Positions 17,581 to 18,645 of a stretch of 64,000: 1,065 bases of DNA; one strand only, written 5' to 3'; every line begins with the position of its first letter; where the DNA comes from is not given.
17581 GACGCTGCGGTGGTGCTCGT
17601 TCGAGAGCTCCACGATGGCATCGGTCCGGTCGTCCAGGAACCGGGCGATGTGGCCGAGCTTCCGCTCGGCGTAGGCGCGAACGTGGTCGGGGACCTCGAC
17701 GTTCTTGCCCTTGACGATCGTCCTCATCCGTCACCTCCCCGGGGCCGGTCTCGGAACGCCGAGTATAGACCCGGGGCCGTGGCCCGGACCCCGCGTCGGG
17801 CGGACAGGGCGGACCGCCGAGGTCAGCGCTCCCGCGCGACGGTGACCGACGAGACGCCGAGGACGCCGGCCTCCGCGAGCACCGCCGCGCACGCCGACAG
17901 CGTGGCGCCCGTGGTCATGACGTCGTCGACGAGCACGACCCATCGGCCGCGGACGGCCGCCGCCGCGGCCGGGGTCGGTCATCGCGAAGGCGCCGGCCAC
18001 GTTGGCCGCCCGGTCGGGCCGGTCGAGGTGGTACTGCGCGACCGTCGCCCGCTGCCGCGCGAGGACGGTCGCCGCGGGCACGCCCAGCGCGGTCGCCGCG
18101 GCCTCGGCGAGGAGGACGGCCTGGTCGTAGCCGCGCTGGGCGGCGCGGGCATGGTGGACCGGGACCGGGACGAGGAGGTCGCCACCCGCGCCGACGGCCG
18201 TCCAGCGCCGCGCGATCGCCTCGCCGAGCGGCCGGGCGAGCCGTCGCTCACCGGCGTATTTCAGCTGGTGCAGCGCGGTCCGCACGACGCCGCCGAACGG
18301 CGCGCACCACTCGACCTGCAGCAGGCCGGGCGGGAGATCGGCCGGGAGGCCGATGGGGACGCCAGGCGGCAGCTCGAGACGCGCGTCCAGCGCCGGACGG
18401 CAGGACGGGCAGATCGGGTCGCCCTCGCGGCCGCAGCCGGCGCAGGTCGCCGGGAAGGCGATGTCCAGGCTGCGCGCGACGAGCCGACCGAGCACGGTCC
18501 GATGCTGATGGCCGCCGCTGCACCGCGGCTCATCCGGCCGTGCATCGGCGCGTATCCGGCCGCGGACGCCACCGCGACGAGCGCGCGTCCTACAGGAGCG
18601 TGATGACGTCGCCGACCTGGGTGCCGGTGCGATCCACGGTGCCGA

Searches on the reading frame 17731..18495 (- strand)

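Call 31: search_protein_families(library=pfam, proteins=[window:17731-18495:-], max_evalue=0.001)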
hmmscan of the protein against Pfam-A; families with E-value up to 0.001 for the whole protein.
window:17731-18495:- (254 aa): 1 family
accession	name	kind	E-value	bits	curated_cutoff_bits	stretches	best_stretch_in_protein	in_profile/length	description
PF18912.6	DZR_2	-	0.00033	20.9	27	1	10-37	2-32/56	Double zinc ribbon domain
